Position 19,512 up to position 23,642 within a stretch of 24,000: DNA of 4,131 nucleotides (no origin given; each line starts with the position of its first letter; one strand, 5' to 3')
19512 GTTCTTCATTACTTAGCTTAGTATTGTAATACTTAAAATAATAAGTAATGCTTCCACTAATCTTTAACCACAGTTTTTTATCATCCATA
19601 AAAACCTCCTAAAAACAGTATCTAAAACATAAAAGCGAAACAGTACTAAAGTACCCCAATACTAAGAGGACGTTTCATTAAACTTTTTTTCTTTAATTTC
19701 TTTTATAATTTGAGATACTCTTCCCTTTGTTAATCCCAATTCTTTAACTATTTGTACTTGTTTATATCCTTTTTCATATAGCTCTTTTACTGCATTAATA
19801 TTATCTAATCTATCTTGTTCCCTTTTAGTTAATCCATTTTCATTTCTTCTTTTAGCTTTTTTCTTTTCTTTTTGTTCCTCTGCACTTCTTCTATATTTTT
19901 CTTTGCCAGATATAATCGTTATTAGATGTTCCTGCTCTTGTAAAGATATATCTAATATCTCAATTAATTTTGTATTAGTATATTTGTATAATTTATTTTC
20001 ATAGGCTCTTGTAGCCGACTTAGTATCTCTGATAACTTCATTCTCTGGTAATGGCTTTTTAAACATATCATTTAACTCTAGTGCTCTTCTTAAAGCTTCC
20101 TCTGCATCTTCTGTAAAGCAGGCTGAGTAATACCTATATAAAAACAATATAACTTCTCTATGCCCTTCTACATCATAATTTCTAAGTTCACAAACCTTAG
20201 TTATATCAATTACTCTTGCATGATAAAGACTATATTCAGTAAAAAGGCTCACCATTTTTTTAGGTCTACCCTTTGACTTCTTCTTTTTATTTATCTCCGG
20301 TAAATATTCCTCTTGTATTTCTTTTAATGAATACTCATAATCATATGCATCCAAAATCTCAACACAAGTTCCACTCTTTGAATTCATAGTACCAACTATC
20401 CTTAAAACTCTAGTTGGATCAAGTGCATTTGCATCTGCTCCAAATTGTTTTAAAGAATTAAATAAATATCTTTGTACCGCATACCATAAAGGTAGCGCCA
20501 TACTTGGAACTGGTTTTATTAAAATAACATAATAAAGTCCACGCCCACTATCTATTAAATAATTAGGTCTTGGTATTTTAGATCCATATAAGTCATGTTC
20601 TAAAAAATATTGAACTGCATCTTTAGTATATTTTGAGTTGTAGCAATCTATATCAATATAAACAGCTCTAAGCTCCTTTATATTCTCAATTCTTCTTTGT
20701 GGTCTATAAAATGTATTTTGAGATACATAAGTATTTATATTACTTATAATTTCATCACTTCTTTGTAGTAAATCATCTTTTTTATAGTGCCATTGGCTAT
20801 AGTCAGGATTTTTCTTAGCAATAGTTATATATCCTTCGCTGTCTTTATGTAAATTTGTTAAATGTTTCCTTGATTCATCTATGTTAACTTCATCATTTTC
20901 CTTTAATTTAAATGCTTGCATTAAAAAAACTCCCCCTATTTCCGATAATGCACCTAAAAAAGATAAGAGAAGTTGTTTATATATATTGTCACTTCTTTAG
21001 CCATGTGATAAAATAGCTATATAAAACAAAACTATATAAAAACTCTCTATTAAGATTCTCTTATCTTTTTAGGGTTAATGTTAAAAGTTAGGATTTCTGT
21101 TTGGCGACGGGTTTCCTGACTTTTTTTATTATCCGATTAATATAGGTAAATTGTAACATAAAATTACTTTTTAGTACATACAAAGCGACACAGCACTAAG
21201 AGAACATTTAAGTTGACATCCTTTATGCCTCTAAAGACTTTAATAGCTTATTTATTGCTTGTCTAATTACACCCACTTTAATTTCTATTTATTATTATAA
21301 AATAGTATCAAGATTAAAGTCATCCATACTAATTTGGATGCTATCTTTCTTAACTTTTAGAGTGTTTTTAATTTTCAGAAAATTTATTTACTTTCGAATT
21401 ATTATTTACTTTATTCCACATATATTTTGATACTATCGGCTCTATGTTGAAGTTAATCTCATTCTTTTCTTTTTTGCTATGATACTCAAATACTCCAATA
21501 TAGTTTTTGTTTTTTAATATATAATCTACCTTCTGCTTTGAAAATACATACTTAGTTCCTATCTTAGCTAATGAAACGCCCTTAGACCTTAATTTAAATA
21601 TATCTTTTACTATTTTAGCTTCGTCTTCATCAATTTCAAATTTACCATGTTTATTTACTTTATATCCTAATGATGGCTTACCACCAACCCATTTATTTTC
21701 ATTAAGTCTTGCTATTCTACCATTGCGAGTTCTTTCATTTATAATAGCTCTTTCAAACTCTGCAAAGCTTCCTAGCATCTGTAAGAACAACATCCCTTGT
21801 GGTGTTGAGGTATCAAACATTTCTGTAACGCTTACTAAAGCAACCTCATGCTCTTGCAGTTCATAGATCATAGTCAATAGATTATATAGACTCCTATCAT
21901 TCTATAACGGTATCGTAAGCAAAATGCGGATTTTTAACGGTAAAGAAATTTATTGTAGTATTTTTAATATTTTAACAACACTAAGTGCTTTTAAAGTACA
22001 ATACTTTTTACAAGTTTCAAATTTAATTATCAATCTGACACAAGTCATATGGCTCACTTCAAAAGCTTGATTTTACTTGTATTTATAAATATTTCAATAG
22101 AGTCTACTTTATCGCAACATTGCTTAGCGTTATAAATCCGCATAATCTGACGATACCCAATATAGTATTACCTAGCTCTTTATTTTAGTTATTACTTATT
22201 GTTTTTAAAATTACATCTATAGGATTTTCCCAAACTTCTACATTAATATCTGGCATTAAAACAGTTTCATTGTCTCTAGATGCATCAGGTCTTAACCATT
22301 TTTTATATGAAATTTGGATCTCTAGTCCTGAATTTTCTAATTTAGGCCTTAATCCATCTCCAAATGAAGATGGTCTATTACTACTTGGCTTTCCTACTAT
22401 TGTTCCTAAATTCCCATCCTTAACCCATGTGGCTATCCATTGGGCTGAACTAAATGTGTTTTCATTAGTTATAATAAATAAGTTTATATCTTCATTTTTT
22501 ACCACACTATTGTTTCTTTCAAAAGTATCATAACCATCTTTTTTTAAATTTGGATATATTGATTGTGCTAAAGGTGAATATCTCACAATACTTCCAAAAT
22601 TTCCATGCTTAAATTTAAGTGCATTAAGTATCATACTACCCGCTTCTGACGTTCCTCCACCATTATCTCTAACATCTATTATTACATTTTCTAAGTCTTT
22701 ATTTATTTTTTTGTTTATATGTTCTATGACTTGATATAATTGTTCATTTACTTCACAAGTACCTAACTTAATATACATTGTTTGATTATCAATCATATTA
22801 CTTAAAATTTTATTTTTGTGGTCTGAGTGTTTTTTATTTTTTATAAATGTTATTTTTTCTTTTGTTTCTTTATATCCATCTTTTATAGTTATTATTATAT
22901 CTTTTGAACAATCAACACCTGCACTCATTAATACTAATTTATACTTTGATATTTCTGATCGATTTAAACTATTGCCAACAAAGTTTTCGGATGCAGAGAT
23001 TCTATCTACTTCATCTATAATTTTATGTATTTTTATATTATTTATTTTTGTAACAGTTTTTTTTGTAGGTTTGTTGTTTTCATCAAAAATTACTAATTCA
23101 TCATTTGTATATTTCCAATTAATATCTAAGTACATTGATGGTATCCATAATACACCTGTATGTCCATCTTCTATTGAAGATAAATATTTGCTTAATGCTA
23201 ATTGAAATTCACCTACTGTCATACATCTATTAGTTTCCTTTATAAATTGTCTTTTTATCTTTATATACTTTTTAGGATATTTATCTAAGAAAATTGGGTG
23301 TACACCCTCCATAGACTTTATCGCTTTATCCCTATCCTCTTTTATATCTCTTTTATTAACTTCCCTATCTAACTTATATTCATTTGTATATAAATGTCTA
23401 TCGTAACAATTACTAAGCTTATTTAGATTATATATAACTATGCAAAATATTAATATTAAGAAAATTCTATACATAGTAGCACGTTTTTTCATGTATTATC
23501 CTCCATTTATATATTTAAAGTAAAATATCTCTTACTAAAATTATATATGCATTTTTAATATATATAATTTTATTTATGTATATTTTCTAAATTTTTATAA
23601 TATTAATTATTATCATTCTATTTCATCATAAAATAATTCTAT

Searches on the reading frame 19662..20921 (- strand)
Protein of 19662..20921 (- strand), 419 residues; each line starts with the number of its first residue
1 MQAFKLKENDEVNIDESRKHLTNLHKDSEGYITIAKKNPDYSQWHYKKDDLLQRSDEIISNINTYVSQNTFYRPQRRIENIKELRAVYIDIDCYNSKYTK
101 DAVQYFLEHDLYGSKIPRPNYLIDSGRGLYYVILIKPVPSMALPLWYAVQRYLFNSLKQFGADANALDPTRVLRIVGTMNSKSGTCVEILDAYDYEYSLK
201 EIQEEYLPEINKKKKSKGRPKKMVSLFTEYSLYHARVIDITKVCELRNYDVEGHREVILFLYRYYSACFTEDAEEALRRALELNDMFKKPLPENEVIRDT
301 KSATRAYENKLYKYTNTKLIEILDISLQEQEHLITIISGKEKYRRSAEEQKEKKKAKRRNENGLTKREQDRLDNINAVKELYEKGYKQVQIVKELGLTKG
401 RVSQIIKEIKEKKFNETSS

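Call 4: search_protein_families(library=pfam, proteins=[window:19662-20921:-], max_evalue=0.1)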
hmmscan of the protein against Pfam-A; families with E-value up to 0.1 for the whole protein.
window:19662-20921:- (419 aa): 11 families
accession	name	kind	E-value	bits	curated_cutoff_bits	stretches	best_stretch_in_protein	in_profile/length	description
PF16509.11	KORA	-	4.7e-05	24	26.7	1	373-409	18-54/84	TrfB plasmid transcriptional repressor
PF24034.1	DUF7343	-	0.00053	20.2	27.6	1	386-412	19-45/62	Domain of unknown function (DUF7343)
PF21694.2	DNA_pol3_delta_C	-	0.0018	18.7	27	1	374-412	46-84/121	DNA polymerase III delta subunit, C-terminal domain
PF02796.21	HTH_7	-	0.003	18.1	23.8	1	374-399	10-35/45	Helix-turn-helix domain of resolvase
PF04545.22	Sigma70_r4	-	0.003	17.5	24.1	1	381-408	16-43/50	Sigma-70, region 4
PF12802.13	MarR_2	-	0.015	15.9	27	1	388-413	23-48/61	MarR family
PF19610.4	DUF6115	-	0.017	16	27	1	339-406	65-131/134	Family of unknown function (DUF6115)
PF08708.16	PriCT_1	-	0.017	15.2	21.1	1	272-305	30-63/67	Primase C terminal 1 (PriCT-1)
PF13384.12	HTH_23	-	0.03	14.6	24.6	1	367-410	3-42/50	Homeodomain-like domain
PF24942.1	Fn3_Dep-1_1st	-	0.032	14.7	26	0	32-70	16-55/96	Dep-1 first Fn3-like domain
PF25787.1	HTH_SB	-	0.056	13.7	43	0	16-36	10-30/53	Sleeping Beauty transposase HTH domain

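Call 5: search_protein_families(library=padloc, proteins=[window:19662-20921:-], max_evalue=0.1)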
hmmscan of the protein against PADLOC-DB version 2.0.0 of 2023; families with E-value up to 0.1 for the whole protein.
window:19662-20921:- (419 aa): 0 families

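Call 6: search_protein_families(library=phrogs, proteins=[window:19662-20921:-], max_evalue=0.1)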
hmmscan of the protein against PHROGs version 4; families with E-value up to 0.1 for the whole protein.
window:19662-20921:- (419 aa): 16 families
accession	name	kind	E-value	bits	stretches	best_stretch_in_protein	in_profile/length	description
phrog_9432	-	DNA, RNA and nucleotide metabolism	8e-32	111.8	1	7-409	5-437/437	replication protein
phrog_3123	-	unknown function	2.8e-06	27.2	1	58-218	60-204/583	-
phrog_25314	-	unknown function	2.4e-05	23.7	1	68-186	87-209/1010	-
phrog_686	-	DNA, RNA and nucleotide metabolism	4.9e-05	24.5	1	376-408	39-71/76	HTH DNA binding protein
phrog_10514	-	DNA, RNA and nucleotide metabolism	0.00029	20.2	1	20-93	7-87/750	DNA primase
phrog_20467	-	DNA, RNA and nucleotide metabolism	0.0018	19.2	1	364-410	57-103/112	HNH endonuclease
phrog_9129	-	unknown function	0.005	17.9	1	343-408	113-171/184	-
phrog_351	-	transcription regulation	0.0056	16.3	1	309-412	620-721/928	RNA polymerase sigma factor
phrog_7061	-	DNA, RNA and nucleotide metabolism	0.0057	18.2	1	375-408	34-67/70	HTH DNA binding protein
phrog_15590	-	unknown function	0.017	16.3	1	353-413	36-91/94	-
phrog_3855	-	DNA, RNA and nucleotide metabolism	0.02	16.3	1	370-412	64-106/115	HTH DNA binding protein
phrog_8245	-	moron, auxiliary metabolic gene and host takeover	0.022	16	1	366-408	86-128/129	HicB-like antitoxin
phrog_125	-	DNA, RNA and nucleotide metabolism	0.022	15.3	1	352-416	145-210/254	DNA invertase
phrog_1740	-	transcription regulation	0.03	13.8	1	308-412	116-211/567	RNA polymerase sigma factor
phrog_6831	-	transcription regulation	0.065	14.2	0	376-406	9-39/68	transcriptional regulator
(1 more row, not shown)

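Call 29: search_protein_families(library=ncbifam, proteins=[window:19662-20921:-], max_evalue=0.1)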
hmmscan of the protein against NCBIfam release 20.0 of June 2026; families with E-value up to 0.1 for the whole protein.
window:19662-20921:- (419 aa): 1 family
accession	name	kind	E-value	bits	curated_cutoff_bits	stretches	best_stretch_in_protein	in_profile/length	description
TIGR02479.1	FliA_WhiG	subfamily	0.005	16.6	189.6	1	282-409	91-215/224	FliA/WhiG family RNA polymerase sigma factor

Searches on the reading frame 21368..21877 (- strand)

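Call 4: search_protein_families(library=pfam, proteins=[window:21368-21877:-], max_evalue=0.1)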
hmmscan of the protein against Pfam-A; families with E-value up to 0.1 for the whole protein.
window:21368-21877:- (169 aa): 4 families
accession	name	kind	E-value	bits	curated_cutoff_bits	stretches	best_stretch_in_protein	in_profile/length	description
PF00239.26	Resolvase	-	3.2e-14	53.7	23.3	1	2-62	84-144/145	Resolvase, N terminal domain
PF07508.19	Recombinase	-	1.8e-11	44.6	21.1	1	84-159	1-97/102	Recombinase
PF23871.1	DUF7226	-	0.024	15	27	1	93-145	6-57/142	Domain of unknown function (DUF7226)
PF08069.17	Ribosomal_S13_N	-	0.081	13.4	25.4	0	85-108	29-52/60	Ribosomal S13/S15 N-terminal domain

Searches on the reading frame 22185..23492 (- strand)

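Call 4: search_protein_families(library=pfam, proteins=[window:22185-23492:-], max_evalue=0.1)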
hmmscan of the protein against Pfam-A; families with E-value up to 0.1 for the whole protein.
window:22185-23492:- (435 aa): 2 families
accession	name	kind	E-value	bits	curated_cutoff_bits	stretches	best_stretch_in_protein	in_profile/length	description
PF03572.23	Peptidase_S41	-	7.7e-16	58.6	24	1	240-418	4-165/165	Peptidase family S41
PF21109.2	Stonustoxin_helical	-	0.062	13.9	27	0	197-237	51-91/96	Stonustoxin helical domain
